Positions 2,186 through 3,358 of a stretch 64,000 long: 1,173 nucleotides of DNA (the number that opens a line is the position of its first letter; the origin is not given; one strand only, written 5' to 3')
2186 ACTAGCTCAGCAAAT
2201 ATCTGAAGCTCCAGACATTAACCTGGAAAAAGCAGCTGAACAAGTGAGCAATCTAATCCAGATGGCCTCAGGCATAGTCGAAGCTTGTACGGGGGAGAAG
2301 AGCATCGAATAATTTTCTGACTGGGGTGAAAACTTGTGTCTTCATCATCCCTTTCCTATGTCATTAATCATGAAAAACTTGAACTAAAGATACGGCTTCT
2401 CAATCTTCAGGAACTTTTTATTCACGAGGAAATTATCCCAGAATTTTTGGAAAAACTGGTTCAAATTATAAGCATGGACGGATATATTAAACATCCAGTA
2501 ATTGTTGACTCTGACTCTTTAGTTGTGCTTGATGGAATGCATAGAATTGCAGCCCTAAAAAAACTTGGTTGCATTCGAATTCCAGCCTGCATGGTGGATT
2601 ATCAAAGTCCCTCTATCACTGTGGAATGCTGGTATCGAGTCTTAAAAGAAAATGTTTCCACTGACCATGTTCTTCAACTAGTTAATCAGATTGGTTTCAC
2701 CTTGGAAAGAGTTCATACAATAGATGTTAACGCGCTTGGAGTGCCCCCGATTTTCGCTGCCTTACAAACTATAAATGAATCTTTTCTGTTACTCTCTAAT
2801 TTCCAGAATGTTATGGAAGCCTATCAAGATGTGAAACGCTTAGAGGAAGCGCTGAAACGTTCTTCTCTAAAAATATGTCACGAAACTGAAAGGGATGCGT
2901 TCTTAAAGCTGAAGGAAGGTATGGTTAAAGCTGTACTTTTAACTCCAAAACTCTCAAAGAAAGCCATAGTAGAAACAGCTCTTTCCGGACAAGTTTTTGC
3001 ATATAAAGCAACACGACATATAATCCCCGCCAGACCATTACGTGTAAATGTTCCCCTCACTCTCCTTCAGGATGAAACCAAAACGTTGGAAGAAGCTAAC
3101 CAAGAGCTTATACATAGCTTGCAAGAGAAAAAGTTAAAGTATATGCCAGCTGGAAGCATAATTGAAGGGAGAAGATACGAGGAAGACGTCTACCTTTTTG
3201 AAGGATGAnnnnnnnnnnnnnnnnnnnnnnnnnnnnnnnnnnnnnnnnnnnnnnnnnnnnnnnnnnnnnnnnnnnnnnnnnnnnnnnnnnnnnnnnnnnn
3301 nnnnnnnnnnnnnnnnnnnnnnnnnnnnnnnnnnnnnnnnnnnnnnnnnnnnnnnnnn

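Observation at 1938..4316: Translationally coupled operon: HEPN-like, ParB/sulfiredoxin-fold protein, diglycine MoaD/SAMP-like Ubl and CofE-fold ligase, with no E1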

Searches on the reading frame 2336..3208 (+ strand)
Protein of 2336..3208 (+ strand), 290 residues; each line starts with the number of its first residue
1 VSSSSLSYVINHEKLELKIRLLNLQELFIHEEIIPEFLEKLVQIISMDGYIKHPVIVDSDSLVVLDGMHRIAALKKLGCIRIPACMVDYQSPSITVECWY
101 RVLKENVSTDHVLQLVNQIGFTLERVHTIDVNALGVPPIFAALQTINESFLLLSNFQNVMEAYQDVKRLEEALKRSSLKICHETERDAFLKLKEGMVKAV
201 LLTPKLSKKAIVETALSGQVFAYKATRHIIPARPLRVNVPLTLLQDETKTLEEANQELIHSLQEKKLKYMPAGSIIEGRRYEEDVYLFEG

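Call 3: search_protein_families(library=pfam, proteins=[window:2336-3208:+], max_evalue=1)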
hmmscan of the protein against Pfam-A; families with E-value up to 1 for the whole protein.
window:2336-3208:+ (290 aa): 0 families

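Call 4: search_protein_families(library=ncbifam, proteins=[window:2336-3208:+], max_evalue=1)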
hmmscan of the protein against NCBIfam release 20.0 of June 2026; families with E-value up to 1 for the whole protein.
window:2336-3208:+ (290 aa): 3 families
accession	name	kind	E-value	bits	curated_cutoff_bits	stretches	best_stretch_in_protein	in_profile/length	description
NF053625.1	SerKinSerKArch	equivalog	1e-26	93.6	380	1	19-244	16-243/244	ADP-dependent L-serine kinase SerK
NF033589.0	staphy_B_SbnI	equivalog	1.7e-16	60.4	350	1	15-289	4-253/254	bifunctional transcriptional regulator/O-phospho-L-serine synthase SbnI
NF008589.1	PRK11556.1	equivalog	0.11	11.3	391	1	58-123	218-284/392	MdtA/MuxA family multidrug efflux RND transporter periplasmic adaptor subunit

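Call 8: find_homologous_proteins(query=window:2336-3205:+, max_evalue=0.001)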
Query window:2336-3205:+ (290 aa): 591 proteins with E <= 0.001 among 2341 candidates; the best 120 are listed.
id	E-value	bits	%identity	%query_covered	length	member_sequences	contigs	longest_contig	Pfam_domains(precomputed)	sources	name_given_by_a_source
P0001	4.1e-183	625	100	100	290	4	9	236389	-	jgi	jgi:hypothetical protein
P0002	2.6e-142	491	80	97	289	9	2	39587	PF02195.27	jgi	jgi:hypothetical protein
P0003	6.2e-133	460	71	100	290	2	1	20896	-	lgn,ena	-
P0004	1.0e-129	450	70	98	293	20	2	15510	-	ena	-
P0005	8.9e-129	447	69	98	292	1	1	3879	-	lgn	-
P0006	6.4e-120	418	76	86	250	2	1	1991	-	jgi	-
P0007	4.4e-101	356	57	100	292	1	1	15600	PF02195.27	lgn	-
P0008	2.7e-100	353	57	98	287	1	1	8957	PF02195.27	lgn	-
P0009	6.7e-99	349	56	98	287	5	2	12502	PF02195.27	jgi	-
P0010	4.6e-96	339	54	98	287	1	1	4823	-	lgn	-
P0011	2.1e-95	337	56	100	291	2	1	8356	PF02195.27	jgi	-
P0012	8.1e-95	335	54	98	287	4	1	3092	PF02195.27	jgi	-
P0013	1.6e-94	334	53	98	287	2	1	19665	-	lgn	-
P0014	1.8e-94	334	56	99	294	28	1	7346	-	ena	-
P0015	4.8e-94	333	57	99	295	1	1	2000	-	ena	-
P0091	1.4e-83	298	51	98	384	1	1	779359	PF02597.27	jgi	jgi:MoaD family protein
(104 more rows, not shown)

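Call 9: search_solved_structures(query=window:2336-3205:+, max_evalue=1, show_alignments=2)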
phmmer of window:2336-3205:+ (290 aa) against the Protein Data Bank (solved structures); distinct sequences matched with E-value up to 1: 12.
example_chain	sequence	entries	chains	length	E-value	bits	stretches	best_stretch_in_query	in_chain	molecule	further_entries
1vk1_A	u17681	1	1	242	1.7e-16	63.7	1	21-241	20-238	Conserved hypothetical protein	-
5x0b_A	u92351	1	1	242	7.2e-16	61.7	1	21-241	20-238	Free serine kinase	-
5x0j_A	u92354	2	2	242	1.9e-15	60.4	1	21-241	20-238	Free serine kinase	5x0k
5x0e_A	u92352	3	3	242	4.8e-15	59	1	21-241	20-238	Free serine kinase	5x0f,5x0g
5uje_A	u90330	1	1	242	8.7e-11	45.1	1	18-101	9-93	SbnI protein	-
5ujd_A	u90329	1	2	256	1.5e-10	44.3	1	19-101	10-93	Siderophore biosynthesis protein SbnI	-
6nr6_A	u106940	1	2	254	1.6e-10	44.2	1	19-101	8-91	Bifunctional transcriptional regulator/O-phospho-L-serine synthase SbnI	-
6f1t_X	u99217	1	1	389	0.2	14.4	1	159-263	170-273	BICD family-like cargo adapter 1,BICD family-like cargo adapter 1,BICD family-like cargo a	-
6f1t_x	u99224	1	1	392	0.2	14.4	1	159-263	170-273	BICD family-like cargo adapter 1,BICD family-like cargo adapter 1,BICD family-like cargo a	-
6f1u_X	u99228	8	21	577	0.3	13.8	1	159-263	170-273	BICD family-like cargo adapter 1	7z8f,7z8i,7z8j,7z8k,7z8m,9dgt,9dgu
8ump_A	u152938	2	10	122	0.31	13.8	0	141-169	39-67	T33-ml35-redesigned-TPR-domain-fold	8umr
6znm_X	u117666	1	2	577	0.42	13.3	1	159-263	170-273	BICD family-like cargo adapter 1,BICD family-like cargo adapter 1,BICDR1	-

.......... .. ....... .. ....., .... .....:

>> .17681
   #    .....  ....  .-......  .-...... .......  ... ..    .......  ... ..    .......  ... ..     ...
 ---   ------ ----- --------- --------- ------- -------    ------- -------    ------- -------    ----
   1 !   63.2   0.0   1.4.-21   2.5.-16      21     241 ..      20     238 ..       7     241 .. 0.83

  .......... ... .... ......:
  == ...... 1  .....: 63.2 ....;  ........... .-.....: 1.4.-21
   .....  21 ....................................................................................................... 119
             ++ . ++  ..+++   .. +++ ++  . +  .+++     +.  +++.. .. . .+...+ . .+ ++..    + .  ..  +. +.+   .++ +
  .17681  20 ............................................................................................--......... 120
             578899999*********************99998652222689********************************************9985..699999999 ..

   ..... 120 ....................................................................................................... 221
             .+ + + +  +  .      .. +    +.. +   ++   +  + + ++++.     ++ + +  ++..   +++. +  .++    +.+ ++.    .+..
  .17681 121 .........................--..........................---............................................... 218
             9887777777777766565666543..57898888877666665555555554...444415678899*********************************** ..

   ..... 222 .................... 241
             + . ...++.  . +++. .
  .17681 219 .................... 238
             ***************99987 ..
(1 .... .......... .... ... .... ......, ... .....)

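Call 12: find_related_loci(query=A1, collection=genome_contigs, flank=8000)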
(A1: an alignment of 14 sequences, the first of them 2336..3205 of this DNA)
Query A1 (290 aa) in genome_contigs; peptide patterns used: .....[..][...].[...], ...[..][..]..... (x = any residue, [..] = any of these).
94 stretches matched a pattern; 75 encode a relative of the query (tblastn E <= 1e-3); 75 distinct loci.
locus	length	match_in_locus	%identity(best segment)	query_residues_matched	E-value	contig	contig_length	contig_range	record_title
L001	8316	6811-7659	71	7-289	6e-137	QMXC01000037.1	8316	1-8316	MAG: Candidatus Bathyarchaeota archaeon isolate B95_G9 B95_Guay9_scaffold_12379, whole genome shotgun sequence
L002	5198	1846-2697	54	5-289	5e-102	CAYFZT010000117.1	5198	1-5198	MAG TPA_asm: uncultured Candidatus Bathyarchaeia archaeon isolate ERP108616_co2_78 genome assembly, contig: NODE_34937_l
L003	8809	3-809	56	21-289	1e-100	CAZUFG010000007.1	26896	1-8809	MAG TPA_asm: uncultured Candidatus Bathyarchaeia archaeon isolate binchicken_co10_144 genome assembly, contig: NODE_703_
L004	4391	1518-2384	55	3-289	1e-96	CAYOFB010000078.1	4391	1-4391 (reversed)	MAG TPA_asm: uncultured Candidatus Bathyarchaeia archaeon isolate binchicken_co123_18 genome assembly, contig: NODE_1818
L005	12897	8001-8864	52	2-289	3e-94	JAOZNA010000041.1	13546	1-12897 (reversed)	MAG: Candidatus Bathyarchaeota archaeon isolate GMC4_bin_42_sub GMC4_5750_length_13546_cov_10.057297, whole genome shotg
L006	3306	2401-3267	41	1-289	6e-75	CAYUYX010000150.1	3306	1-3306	MAG TPA_asm: uncultured Candidatus Bathyarchaeia archaeon isolate SRP141552_co1_224 genome assembly, contig: NODE_16356_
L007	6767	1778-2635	43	3-288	4e-73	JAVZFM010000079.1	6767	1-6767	MAG: Candidatus Bathyarchaeia archaeon isolate DRTY-6_201803_bins_58 DRTY-6_201803_bins_58_scaffold_79, whole genome sho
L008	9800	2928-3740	44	19-289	4e-72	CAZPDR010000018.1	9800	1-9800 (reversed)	MAG TPA_asm: uncultured Candidatus Bathyarchaeia archaeon isolate SRP141559_co1_160 genome assembly, contig: NODE_4128_l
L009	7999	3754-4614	41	1-289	1e-69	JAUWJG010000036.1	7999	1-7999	MAG: Candidatus Bathyarchaeota archaeon isolate CSMAG_2314 CSMAG_2314_k127_2799934_length_7999_cov_54.9115, whole genome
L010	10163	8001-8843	42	5-288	8e-69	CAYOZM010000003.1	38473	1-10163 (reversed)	MAG TPA_asm: uncultured Candidatus Bathyarchaeia archaeon isolate binchicken_co325_31 genome assembly, contig: NODE_161_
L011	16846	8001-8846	43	4-289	3e-68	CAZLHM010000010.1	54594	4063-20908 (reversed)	MAG TPA_asm: uncultured Candidatus Bathyarchaeia archaeon isolate SRP231805_co2_24 genome assembly, contig: NODE_154_len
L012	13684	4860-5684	43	15-289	3e-68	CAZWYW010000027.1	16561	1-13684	MAG TPA_asm: uncultured Candidatus Bathyarchaeia archaeon isolate SRP141552_co1_226 genome assembly, contig: NODE_1453_l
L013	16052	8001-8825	44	15-289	5e-73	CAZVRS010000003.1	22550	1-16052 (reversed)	MAG TPA_asm: uncultured Candidatus Bathyarchaeia archaeon isolate SRP141559_co1_136 genome assembly, contig: NODE_1039_l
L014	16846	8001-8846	40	7-289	7e-68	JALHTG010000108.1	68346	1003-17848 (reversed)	MAG: Candidatus Bathyarchaeota archaeon isolate PFL18 seq_4646439, whole genome shotgun sequence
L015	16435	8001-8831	42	8-288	4e-67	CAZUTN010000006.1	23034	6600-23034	MAG TPA_asm: uncultured Candidatus Bathyarchaeia archaeon isolate binchicken_co252_10 genome assembly, contig: NODE_277_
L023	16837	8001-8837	38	9-288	8e-63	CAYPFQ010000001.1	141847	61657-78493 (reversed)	MAG TPA_asm: uncultured Candidatus Bathyarchaeia archaeon isolate binchicken_co124_364 genome assembly, contig: NODE_8_l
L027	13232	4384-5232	38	7-289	4e-62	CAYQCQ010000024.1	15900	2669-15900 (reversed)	MAG TPA_asm: uncultured Candidatus Bathyarchaeia archaeon isolate binchicken_co327_6 genome assembly, contig: NODE_1070_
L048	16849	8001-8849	37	6-288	4e-56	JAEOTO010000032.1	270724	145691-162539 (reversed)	MAG: Candidatus Hermodarchaeota archaeon isolate YT2_032 k127_30088578, whole genome shotgun sequence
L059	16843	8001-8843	38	11-288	3e-42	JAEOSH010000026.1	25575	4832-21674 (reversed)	MAG: Candidatus Baldrarchaeum yapensis isolate Yap30.bin9.72 contig_242, whole genome shotgun sequence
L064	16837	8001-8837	31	14-288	2e-37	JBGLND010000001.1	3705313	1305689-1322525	MAG: Promethearchaeota archaeon isolate PPR_0005 scaffold_51858, whole genome shotgun sequence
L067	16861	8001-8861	29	8-288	4e-32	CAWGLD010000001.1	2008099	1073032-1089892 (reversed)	MAG: uncultured delta proteobacterium isolate MFD09779.bin.1.292 genome assembly, contig: contig_11801, whole genome sho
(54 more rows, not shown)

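Call 16: search_protein_families(library=pfam, proteins=[L048:5216-5665:+, L048:5681-7276:+, L048:7719-7928:+, L048:8995-10002:+, L048:10092-10865:+, L048:10897-11502:+, L048:11530-12363:+, L064:6153-7901:+, L064:8861-10126:+, L059:8836-10806:+], max_evalue=0.001)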
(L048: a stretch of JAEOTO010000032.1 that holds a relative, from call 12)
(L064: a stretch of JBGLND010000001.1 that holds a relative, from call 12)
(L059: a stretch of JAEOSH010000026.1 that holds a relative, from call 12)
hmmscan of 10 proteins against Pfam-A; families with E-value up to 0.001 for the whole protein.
L048:5216-5665:+ (149 aa): 2 families
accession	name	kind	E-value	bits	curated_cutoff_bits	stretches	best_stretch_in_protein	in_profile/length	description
PF14894.11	Lsm_C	-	2.3e-19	69.4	27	1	85-140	5-62/63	Lsm C-terminal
PF01423.28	LSM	-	9.8e-05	22.4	23.4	1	13-53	2-41/66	LSM domain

L048:5681-7276:+ (531 aa): 2 families
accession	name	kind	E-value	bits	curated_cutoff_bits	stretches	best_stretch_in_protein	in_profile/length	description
PF01702.25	TGT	-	3.5e-86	289.9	26.3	1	11-330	3-356/357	Queuine tRNA-ribosyltransferase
PF17884.7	DUF5591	-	8.1e-08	32.7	26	1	372-527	2-149/150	Domain of unknown function (DUF5591)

L048:7719-7928:+ (69 aa): 1 family
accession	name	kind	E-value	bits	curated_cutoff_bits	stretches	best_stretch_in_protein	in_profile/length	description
PF00833.23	Ribosomal_S17e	-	5.8e-20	71.9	22.8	1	1-64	1-64/122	Ribosomal S17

L048:8995-10002:+ (335 aa): 0 families

L048:10092-10865:+ (257 aa): 1 family
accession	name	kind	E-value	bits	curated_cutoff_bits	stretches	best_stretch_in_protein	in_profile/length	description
PF09754.15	PAC2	-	1.3e-35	123.7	25.8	1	18-229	1-210/215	PAC2 family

L048:10897-11502:+ (201 aa): 3 families
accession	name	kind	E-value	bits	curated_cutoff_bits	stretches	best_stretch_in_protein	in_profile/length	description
PF14394.12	DUF4423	-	3.4e-05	24.2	30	1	143-192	28-77/165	Domain of unknown function (DUF4423)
PF09012.17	FeoC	-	4.9e-05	23.8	21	0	149-188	12-51/69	FeoC like transcriptional regulator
PF13412.12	HTH_24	-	0.00089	19.2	21.9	0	137-182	5-48/48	Winged helix-turn-helix DNA-binding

L048:11530-12363:+ (277 aa): 1 family
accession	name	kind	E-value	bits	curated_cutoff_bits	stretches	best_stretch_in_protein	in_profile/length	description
PF01048.26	PNP_UDP_1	-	9.6e-39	133.6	25.1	1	30-248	2-219/233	Phosphorylase superfamily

L064:6153-7901:+ (582 aa): 2 families
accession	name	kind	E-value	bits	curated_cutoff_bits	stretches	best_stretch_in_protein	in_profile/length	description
PF01229.23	Glyco_hydro_39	-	1.1e-39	137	26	1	135-296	65-234/472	Glycosyl hydrolases family 39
PF01593.30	Amino_oxidase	-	2.9e-09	37.2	19.8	1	312-484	197-366/443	Flavin containing amine oxidoreductase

L064:8861-10126:+ (421 aa): 8 families
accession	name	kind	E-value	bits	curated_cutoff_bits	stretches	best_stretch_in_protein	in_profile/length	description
PF13740.12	ACT_6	-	1.2e-15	57.6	23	2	15-88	2-73/76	ACT domain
PF00702.32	Hydrolase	-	1.9e-12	48.4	26.4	1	203-375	2-191/191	haloacid dehalogenase-like hydrolase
PF12710.13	HAD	-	3.3e-11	44.4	27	1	205-365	1-182/189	haloacid dehalogenase-like hydrolase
PF01842.31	ACT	-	2.1e-10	40.6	27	1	110-139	1-30/66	ACT domain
PF13291.12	ACT_4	-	2.5e-06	28.5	27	1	113-160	10-59/80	ACT domain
PF13419.12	HAD_2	-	0.00016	22.3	23.8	0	205-377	1-174/178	Haloacid dehalogenase-like hydrolase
PF13840.12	ACT_7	-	0.00017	21.8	27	0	115-138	16-39/65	ACT domain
PF22629.2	ACT_AHAS_ss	-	0.00029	21.4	27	0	118-182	7-62/67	AHAS small subunit-like ACT domain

L059:8836-10806:+ (656 aa): 1 family
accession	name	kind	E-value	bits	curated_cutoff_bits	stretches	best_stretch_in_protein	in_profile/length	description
PF03477.21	ATP-cone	-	9.2e-06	26.6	25.8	0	321-363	1-42/88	ATP cone domain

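Call 17: search_protein_families(library=pfam, proteins=[L067:4620-5087:+, L067:5203-6426:+, L067:6517-7800:+, L067:8888-10117:+, L067:10127-11089:+, L067:11242-12459:+, L067:12528-13721:+, L023:9122-10057:+, L027:5554-6396:+, L027:6471-7826:+], max_evalue=0.001)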
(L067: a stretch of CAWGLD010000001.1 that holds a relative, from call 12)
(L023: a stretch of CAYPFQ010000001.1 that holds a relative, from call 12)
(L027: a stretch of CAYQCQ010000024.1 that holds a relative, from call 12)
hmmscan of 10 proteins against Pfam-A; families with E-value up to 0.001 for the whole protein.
L067:4620-5087:+ (155 aa): 6 families
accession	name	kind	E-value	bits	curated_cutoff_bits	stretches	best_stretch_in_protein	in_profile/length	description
PF01037.27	AsnC_trans_reg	-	1.8e-18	66.6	25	1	78-140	11-73/73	Lrp/AsnC ligand binding domain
PF13412.12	HTH_24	-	1.1e-15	57.3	21.9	1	2-48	1-47/48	Winged helix-turn-helix DNA-binding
PF13404.12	HTH_AsnC-type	-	2.6e-14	53.2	27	1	2-43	1-42/42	AsnC-type helix-turn-helix domain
PF22482.2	AsnC_trans_reg_3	-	5.5e-06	26.9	24.4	1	82-145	28-90/95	PF0864 C-terminal dimeric alpha+beta barrel domain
PF01047.28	MarR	-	1.9e-05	24.9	24.6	1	7-49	6-48/59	MarR family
PF09339.16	HTH_IclR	-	0.00047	20.3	22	1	6-48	5-48/52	IclR helix-turn-helix domain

L067:5203-6426:+ (407 aa): 1 family
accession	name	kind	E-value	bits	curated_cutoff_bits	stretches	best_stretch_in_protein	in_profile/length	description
PF00155.27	Aminotran_1_2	-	8.1e-36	124.4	19.7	1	35-402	2-361/361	Aminotransferase class I and II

L067:6517-7800:+ (427 aa): 2 families
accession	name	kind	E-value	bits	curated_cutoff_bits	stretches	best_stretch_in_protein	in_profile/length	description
PF02784.22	Orn_Arg_deC_N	-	3.2e-31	109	23.4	1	52-277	19-246/247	Pyridoxal-dependent decarboxylase, pyridoxal binding domain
PF00278.28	Orn_DAP_Arg_deC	-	3.3e-19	69.4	23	1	279-367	6-95/95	Pyridoxal-dependent decarboxylase, C-terminal sheet domain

L067:8888-10117:+ (409 aa): 8 families
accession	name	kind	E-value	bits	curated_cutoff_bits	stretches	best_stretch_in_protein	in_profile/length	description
PF13740.12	ACT_6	-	8.4e-13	48.5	23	2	9-80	4-73/76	ACT domain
PF00702.32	Hydrolase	-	4.3e-12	47.3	26.4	1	250-355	86-180/191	haloacid dehalogenase-like hydrolase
PF12710.13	HAD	-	1.5e-09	39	27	1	242-356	58-182/189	haloacid dehalogenase-like hydrolase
PF06888.18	Put_Phosphatase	-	4.3e-06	26.8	27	1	193-356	2-179/234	Putative Phosphatase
PF13291.12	ACT_4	-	7.7e-06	26.9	27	0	101-149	9-59/80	ACT domain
PF01842.31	ACT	-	7.3e-05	22.9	27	0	100-124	2-26/66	ACT domain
PF08282.18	Hydrolase_3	-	0.00014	22.1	20.9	0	328-378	185-235/255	haloacid dehalogenase-like hydrolase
PF13419.12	HAD_2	-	0.00044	20.9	23.8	0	256-356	75-162/178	Haloacid dehalogenase-like hydrolase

L067:10127-11089:+ (320 aa): 4 families
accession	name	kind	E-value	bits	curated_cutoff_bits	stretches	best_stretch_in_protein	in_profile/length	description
PF00990.26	GGDEF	-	5.2e-43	147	23.8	1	152-310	2-160/161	Diguanylate cyclase, GGDEF domain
PF00989.32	PAS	-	7.1e-12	45.8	22.6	1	24-136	2-112/113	PAS fold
PF24898.2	GGDEF_GdpP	-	2.8e-05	24.8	30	1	190-313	3-117/126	Cyclic-di-AMP phosphodiesterase GdpP-like, GGDEF domain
PF13426.13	PAS_9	-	3.8e-05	24.3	27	1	33-138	1-102/103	PAS domain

L067:11242-12459:+ (405 aa): 3 families
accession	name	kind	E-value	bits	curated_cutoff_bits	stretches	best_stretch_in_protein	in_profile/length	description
PF00441.29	Acyl-CoA_dh_1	-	1.5e-24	87.3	22.4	1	236-392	1-150/150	Acyl-CoA dehydrogenase, C-terminal domain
PF02770.24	Acyl-CoA_dh_M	-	7e-22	77.9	33.3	1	130-224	1-97/97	Acyl-CoA dehydrogenase, middle domain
PF02771.21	Acyl-CoA_dh_N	-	3.8e-18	66.4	22.9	1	6-125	1-112/113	Acyl-CoA dehydrogenase, N-terminal domain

L067:12528-13721:+ (397 aa): 4 families
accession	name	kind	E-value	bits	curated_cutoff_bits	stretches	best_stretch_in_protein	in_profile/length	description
PF00441.29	Acyl-CoA_dh_1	-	4.1e-28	98.9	22.4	1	228-376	1-147/150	Acyl-CoA dehydrogenase, C-terminal domain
PF02771.21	Acyl-CoA_dh_N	-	4.6e-25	88.6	22.9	1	7-118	2-113/113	Acyl-CoA dehydrogenase, N-terminal domain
PF02770.24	Acyl-CoA_dh_M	-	2e-12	47.5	33.3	1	123-209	2-88/97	Acyl-CoA dehydrogenase, middle domain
PF08028.16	Acyl-CoA_dh_2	-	0.00011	22.9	22.7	1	244-350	2-116/134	Acyl-CoA dehydrogenase, C-terminal domain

L023:9122-10057:+ (311 aa): 1 family
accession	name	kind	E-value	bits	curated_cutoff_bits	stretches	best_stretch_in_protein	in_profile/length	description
PF02445.21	NadA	-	1.2e-111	373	27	1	12-307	1-295/295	Quinolinate synthetase A protein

L027:5554-6396:+ (280 aa): 3 families
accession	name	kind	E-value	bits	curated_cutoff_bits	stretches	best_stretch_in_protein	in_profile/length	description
PF01408.29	GFO_IDH_MocA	-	8.2e-18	65.7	24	1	3-111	1-120/120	Oxidoreductase family, NAD-binding Rossmann fold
PF02894.22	GFO_IDH_MocA_C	-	9.2e-08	32.6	22.9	1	148-183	38-74/218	Oxidoreductase family, C-terminal alpha/beta domain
PF22725.1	GFO_IDH_MocA_C3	-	1.2e-07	32.3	27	1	147-183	40-77/124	GFO/IDH/MocA C-terminal domain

L027:6471-7826:+ (451 aa): 2 families
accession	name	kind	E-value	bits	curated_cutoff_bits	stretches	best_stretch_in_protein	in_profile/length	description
PF00932.25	LTD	-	7.7e-11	42.8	34.3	1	53-133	6-98/109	Lamin Tail Domain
PF16640.11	Big_3_5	-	1.6e-09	38.6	35.5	0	195-263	3-68/88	Bacterial Ig-like domain (group 3)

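Call 36: search_solved_structures(query=L048:8995-10002:+, max_evalue=1, show_alignments=1)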
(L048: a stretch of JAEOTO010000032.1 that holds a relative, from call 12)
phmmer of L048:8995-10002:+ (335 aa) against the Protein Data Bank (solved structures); distinct sequences matched with E-value up to 1: 1.
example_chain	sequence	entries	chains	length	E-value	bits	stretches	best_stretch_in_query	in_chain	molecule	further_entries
1zq1_C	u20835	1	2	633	0.037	16.4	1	140-202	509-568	Glutamyl-tRNA(Gln) amidotransferase subunit E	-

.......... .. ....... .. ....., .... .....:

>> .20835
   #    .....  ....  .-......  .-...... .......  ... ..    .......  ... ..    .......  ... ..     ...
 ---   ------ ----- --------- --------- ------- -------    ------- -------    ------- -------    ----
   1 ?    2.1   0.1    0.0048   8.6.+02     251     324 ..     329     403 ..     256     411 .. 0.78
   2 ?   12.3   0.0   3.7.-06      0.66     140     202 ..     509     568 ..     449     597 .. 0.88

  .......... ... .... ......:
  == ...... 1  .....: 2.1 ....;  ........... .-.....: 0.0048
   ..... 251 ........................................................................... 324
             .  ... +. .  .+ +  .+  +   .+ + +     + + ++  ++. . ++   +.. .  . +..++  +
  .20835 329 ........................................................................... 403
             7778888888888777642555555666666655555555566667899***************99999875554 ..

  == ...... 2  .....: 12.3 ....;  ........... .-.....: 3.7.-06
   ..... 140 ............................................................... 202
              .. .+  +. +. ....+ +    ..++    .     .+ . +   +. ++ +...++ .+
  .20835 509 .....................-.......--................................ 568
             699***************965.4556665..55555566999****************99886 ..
